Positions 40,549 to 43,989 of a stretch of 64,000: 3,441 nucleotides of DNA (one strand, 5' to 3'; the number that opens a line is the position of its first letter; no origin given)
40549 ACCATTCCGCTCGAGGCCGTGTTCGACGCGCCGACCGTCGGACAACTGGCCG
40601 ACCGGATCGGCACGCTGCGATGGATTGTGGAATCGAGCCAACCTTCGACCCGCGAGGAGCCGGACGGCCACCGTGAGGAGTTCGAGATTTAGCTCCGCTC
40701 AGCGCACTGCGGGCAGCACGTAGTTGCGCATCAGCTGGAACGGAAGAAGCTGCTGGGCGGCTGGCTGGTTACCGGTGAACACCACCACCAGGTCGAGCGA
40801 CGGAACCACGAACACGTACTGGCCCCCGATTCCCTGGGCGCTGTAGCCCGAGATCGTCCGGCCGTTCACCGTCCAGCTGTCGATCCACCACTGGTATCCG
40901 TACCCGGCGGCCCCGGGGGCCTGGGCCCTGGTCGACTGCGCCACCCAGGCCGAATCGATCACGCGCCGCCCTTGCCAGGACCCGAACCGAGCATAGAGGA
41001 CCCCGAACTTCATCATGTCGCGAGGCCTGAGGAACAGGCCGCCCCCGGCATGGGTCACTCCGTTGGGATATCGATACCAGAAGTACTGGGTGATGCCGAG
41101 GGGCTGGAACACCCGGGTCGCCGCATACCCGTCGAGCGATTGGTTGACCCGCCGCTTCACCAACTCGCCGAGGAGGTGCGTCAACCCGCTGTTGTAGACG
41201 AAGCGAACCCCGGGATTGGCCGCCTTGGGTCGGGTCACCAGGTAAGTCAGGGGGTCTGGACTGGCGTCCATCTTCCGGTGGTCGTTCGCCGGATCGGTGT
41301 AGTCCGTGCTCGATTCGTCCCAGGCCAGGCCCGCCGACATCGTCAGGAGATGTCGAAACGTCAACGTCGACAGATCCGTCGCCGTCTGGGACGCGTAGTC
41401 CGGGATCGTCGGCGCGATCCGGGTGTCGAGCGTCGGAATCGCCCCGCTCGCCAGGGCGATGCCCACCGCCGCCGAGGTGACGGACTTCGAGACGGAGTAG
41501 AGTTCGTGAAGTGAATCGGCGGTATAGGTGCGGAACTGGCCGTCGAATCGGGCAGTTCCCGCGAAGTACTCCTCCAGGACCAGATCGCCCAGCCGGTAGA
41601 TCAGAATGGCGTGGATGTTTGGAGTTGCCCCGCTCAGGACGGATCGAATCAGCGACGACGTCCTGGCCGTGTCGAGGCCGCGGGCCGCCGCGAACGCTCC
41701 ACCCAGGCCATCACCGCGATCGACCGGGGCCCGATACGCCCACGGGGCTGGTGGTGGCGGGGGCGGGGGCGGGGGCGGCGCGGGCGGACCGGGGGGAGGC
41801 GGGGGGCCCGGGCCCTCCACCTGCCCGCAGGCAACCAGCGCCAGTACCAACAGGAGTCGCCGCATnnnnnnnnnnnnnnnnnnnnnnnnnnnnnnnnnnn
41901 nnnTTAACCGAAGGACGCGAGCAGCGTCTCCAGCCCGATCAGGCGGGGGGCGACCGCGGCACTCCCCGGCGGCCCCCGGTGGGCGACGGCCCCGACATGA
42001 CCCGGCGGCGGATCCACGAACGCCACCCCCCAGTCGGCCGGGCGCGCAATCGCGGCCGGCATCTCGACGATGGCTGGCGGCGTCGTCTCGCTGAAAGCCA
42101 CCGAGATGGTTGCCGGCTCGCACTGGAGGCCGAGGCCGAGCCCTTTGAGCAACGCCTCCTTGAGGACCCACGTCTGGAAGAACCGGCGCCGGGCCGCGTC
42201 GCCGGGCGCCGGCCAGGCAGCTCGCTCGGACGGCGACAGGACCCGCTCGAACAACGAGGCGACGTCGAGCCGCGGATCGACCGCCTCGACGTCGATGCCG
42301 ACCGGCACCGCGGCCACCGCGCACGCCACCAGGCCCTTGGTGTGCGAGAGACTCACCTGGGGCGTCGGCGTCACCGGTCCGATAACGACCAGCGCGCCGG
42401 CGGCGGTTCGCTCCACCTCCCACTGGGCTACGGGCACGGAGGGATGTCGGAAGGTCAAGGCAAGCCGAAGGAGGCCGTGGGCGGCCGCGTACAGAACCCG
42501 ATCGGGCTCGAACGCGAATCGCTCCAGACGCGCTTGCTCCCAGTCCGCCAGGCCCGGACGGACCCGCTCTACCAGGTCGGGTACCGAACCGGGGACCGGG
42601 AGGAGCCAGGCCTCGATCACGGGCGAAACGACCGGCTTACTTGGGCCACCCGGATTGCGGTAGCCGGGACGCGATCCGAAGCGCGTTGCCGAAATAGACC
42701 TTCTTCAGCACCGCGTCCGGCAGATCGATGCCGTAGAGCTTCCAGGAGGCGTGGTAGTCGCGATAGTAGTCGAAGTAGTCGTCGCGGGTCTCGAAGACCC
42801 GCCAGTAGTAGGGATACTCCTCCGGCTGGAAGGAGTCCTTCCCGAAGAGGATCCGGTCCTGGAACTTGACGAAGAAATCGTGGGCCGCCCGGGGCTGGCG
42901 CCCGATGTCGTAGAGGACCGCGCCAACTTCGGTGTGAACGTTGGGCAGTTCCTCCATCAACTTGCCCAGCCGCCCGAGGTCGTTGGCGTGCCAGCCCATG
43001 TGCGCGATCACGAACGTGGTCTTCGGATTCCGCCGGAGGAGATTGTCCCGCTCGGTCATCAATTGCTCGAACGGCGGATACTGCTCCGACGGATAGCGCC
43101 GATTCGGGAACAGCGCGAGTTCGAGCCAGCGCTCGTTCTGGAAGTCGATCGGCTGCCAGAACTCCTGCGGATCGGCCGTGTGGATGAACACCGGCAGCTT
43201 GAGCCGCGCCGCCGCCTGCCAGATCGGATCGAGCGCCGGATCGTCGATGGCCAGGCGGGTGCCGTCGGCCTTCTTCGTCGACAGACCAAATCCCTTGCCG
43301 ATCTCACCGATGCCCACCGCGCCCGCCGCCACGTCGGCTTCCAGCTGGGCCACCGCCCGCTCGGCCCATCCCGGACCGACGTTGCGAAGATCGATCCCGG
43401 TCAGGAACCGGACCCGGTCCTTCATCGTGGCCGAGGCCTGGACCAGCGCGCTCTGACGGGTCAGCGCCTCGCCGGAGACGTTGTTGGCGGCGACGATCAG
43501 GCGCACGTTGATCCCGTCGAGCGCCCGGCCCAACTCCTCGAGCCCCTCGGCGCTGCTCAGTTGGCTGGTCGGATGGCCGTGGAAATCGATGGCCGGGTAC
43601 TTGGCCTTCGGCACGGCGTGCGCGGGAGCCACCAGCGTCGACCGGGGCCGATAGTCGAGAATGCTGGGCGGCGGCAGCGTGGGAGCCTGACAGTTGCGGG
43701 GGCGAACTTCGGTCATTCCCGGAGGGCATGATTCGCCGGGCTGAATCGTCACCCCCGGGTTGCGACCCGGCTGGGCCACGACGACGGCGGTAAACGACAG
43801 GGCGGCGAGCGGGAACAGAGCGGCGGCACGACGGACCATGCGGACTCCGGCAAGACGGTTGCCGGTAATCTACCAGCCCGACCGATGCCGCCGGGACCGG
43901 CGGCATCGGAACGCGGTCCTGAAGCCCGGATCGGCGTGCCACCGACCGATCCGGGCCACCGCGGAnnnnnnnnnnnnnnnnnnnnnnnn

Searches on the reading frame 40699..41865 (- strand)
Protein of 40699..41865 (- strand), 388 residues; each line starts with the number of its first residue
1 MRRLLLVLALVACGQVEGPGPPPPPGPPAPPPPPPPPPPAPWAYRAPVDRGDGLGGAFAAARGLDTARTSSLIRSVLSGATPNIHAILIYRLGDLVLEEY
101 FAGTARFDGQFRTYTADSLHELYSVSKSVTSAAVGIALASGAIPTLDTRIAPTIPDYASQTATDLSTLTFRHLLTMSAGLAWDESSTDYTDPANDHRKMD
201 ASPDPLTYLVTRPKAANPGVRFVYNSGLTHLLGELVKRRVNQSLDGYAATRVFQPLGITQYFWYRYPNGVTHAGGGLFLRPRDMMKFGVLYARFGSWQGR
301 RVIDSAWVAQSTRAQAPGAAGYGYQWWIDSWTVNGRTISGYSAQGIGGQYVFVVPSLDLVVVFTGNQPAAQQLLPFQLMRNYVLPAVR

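Call 19: find_encoding_contigs(protein=window:40699-41865:-, flank=10000, max_places=8)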
Protein window:40699-41865:- (388 aa): 4 contigs read that carry it; 4 places shown.
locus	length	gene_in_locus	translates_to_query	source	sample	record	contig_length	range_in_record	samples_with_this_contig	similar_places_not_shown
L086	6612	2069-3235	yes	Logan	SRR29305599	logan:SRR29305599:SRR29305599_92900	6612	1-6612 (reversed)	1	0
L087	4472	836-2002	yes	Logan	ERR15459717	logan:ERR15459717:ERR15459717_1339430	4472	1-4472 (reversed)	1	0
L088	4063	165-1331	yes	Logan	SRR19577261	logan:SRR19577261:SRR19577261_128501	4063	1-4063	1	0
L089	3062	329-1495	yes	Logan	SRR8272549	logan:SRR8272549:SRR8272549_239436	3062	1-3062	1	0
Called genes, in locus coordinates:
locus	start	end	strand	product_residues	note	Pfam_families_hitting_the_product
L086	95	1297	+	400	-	PF04909:Amidohydro_2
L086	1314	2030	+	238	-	PF01648:ACPS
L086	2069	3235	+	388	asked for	PF00144:Beta-lactamase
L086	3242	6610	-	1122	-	?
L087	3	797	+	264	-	?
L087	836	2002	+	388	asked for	PF00144:Beta-lactamase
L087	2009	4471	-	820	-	?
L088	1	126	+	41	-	?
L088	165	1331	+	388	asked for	PF00144:Beta-lactamase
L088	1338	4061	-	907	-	?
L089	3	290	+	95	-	?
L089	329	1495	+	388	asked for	PF00144:Beta-lactamase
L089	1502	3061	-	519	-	?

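Call 28: search_protein_families(library=ncbifam, proteins=[window:40699-41865:-], max_evalue=0.00001)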
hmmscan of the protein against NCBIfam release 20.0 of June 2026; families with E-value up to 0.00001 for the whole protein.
window:40699-41865:- (388 aa): 5 families
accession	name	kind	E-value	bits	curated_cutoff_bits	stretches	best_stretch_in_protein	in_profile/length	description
NF045925.1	3-sucCA_synth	equivalog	7.3e-35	120.4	800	1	61-387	34-331/498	3-succinylated cholic acid synthase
NF002968.0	PRK03642.1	equivalog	1.9e-07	30.3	385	1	80-263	54-242/432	penicillin binding protein PBP4B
NF000185.2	BlaEC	exception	8.1e-07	28.3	850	1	113-266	69-207/377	BlaEC family class C beta-lactamase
NF052559.1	MthAcHydAcmB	equivalog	8.7e-07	28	550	1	102-261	43-211/391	methyl acetate hydrolase AcmB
NF038366.1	blaSFDC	exception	3e-06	26.5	840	1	104-264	65-209/382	SFDC family class C beta-lactamase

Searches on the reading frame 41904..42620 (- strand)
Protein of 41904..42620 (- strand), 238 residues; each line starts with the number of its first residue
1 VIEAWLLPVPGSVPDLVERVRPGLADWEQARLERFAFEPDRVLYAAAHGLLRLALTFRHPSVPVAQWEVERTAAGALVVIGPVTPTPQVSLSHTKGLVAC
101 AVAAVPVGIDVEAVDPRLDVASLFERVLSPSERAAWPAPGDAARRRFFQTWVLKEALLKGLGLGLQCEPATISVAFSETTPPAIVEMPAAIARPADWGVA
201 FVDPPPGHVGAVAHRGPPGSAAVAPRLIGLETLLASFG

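Call 20: find_encoding_contigs(protein=window:41904-42620:-, flank=10000, max_places=8)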
Protein window:41904-42620:- (238 aa): 8 contigs read that carry it; 8 places shown.
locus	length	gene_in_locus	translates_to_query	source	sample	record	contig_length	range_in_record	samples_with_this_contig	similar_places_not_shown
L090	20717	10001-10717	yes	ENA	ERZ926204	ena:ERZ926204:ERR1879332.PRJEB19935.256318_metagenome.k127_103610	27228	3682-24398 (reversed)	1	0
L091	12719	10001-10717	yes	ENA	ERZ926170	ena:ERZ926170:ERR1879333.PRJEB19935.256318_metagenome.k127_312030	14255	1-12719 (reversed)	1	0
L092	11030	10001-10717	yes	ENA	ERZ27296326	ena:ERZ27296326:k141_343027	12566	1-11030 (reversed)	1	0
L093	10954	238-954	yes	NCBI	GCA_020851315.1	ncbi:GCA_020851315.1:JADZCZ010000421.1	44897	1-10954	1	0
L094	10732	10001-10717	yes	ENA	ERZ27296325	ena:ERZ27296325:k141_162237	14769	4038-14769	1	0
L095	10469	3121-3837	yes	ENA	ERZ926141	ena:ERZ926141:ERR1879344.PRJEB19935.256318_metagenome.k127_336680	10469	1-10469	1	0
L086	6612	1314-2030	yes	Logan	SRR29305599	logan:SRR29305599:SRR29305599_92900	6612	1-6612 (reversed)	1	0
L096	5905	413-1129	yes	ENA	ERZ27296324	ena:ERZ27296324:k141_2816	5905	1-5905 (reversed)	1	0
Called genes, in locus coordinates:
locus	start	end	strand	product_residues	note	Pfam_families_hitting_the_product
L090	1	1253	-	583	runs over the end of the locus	PF02826:2-Hacid_dh_C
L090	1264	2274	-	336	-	PF02239:Cytochrom_D1 (faint), PF21959:DUF6923 (faint), PF21783:YNCE, PF25174:Beta-prop_THOC3 (weak)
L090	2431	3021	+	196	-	PF07638:Sigma70_ECF, PF08281:Sigma70_r4_2 (weak)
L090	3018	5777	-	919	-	PF00069:Pkinase, PF07714:PK_Tyr_Ser-Thr, PF03109:ABC1 (weak), PF13424:TPR_12 (faint)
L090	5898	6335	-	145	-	PF01475:FUR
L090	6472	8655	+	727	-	PF00141:peroxidase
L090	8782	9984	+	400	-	PF04909:Amidohydro_2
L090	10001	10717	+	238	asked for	PF01648:ACPS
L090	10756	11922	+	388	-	PF00144:Beta-lactamase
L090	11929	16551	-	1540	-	PF00109:ketoacyl-synt, PF02801:Ketoacyl-synt_C, PF16197:KAsynt_C_assoc, PF22336:RhiE-like_linker, PF22621:CurL-like_PKS_C, PF00698:Acyl_transf_1, PF21394:Beta-ketacyl_N, PF08659:KR, +3 more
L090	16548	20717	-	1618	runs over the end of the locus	PF00668:Condensation, PF18563:TubC_N, PF00668:Condensation, PF00501:AMP-binding, PF13193:AMP-binding_C, PF00550:PP-binding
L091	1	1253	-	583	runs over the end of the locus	PF02826:2-Hacid_dh_C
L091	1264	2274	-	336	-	PF02239:Cytochrom_D1 (faint), PF21959:DUF6923 (faint), PF21783:YNCE, PF25174:Beta-prop_THOC3 (weak)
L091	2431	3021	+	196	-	PF07638:Sigma70_ECF, PF08281:Sigma70_r4_2 (weak)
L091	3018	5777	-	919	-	PF00069:Pkinase, PF07714:PK_Tyr_Ser-Thr, PF03109:ABC1 (weak), PF13424:TPR_12 (faint)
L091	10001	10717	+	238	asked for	PF01648:ACPS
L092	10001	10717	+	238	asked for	PF01648:ACPS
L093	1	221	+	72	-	?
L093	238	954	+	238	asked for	PF01648:ACPS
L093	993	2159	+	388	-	PF00144:Beta-lactamase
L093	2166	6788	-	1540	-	PF00109:ketoacyl-synt, PF02801:Ketoacyl-synt_C, PF16197:KAsynt_C_assoc, PF22336:RhiE-like_linker, PF22621:CurL-like_PKS_C, PF00698:Acyl_transf_1, PF21394:Beta-ketacyl_N, PF08659:KR, +3 more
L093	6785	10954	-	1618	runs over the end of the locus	PF00668:Condensation, PF18563:TubC_N, PF00668:Condensation, PF00501:AMP-binding, PF13193:AMP-binding_C, PF00550:PP-binding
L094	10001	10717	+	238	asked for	PF01648:ACPS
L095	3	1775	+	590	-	?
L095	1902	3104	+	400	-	PF04909:Amidohydro_2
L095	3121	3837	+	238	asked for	PF01648:ACPS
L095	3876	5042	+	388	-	PF00144:Beta-lactamase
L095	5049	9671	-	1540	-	PF00109:ketoacyl-synt, PF02801:Ketoacyl-synt_C, PF16197:KAsynt_C_assoc, PF22336:RhiE-like_linker, PF22621:CurL-like_PKS_C, PF00698:Acyl_transf_1, PF21394:Beta-ketacyl_N, PF08659:KR, +3 more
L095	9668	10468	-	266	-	?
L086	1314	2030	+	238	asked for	PF01648:ACPS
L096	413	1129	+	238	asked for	PF01648:ACPS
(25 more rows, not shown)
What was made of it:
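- The arrangement is reproduced in three assemblies (call 20).
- Tried and rejected: Rejected, because the same 1618-aa ORF is called in L090 and L093 (call 20).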

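Call 28: search_protein_families(library=ncbifam, proteins=[window:41904-42620:-], max_evalue=0.00001)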
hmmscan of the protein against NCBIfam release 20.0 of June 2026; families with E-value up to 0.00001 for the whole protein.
window:41904-42620:- (238 aa): 4 families
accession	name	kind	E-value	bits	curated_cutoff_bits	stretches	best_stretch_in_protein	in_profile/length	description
NF042922.1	4PPT_HetI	equivalog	1.5e-15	57.2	370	1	18-213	34-223/235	4'-phosphopantetheinyl transferase HetI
NF047349.1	4PPT_AusB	equivalog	2.5e-10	40.1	225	1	32-171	29-158/205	aureusimine biosynthesis 4'-phosphopantetheinyl transferase AusB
TIGR00556.1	pantethn_trn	domain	1.3e-09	38.3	45.35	1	104-167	2-70/128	phosphopantetheine--protein transferase domain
NF007676.0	PRK10351.1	equivalog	1.1e-06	28.4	174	1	89-162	69-144/195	4'-phosphopantetheinyl transferase AcpT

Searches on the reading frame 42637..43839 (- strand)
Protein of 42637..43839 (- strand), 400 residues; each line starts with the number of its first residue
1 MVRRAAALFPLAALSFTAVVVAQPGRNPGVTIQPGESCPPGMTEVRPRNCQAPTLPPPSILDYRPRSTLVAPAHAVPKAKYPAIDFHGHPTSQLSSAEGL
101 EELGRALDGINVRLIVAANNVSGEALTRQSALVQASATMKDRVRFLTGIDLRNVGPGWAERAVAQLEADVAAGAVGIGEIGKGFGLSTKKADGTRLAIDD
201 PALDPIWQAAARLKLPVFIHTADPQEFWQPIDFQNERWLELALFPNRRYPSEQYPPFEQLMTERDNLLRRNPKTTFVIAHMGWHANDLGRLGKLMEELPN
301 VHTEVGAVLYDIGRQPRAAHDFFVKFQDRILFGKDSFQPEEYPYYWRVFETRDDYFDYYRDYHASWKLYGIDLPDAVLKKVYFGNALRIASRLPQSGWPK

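Call 6: search_protein_families(library=pfam, proteins=[window:42637-43839:-], max_evalue=0.001)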
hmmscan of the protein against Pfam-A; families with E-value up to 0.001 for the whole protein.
window:42637-43839:- (400 aa): 2 families
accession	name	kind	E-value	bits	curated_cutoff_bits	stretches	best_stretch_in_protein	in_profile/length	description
PF04909.20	Amidohydro_2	-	5.7e-21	75.9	26.4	1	135-389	70-286/289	Amidohydrolase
PF01026.27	TatD_DNase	-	8.4e-05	22.5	27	1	84-223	1-131/253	TatD related DNase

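Call 18: find_encoding_contigs(protein=window:42637-43839:-, flank=10000, max_places=6)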
Protein window:42637-43839:- (400 aa): 2 contigs read that carry it; 2 places shown.
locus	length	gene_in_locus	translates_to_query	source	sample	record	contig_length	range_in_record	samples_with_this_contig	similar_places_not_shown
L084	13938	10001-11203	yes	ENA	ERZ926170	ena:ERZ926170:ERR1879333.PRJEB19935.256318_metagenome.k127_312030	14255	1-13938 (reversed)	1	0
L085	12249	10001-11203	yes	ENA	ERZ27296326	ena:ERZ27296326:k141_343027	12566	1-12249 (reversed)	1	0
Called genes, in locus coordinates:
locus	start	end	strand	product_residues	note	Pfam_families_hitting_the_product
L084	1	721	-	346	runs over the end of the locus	?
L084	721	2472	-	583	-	PF02826:2-Hacid_dh_C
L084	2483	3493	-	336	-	PF02239:Cytochrom_D1 (faint), PF21959:DUF6923 (faint), PF21783:YNCE, PF25174:Beta-prop_THOC3 (weak)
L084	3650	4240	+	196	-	PF07638:Sigma70_ECF, PF08281:Sigma70_r4_2 (weak)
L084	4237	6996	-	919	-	PF00069:Pkinase, PF07714:PK_Tyr_Ser-Thr, PF03109:ABC1 (weak), PF13424:TPR_12 (faint)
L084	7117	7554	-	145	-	PF01475:FUR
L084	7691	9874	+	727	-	PF00141:peroxidase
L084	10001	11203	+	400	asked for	PF04909:Amidohydro_2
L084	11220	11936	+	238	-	PF01648:ACPS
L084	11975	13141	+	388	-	PF00144:Beta-lactamase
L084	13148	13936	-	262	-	?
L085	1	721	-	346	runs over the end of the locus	?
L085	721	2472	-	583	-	PF02826:2-Hacid_dh_C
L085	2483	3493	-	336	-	PF02239:Cytochrom_D1 (faint), PF21959:DUF6923 (faint), PF21783:YNCE, PF25174:Beta-prop_THOC3 (weak)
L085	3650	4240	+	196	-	PF07638:Sigma70_ECF, PF08281:Sigma70_r4_2 (weak)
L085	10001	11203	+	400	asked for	PF04909:Amidohydro_2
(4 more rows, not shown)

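Call 28: search_protein_families(library=ncbifam, proteins=[window:42637-43839:-], max_evalue=0.00001)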
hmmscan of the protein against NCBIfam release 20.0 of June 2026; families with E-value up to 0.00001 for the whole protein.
window:42637-43839:- (400 aa): 0 families
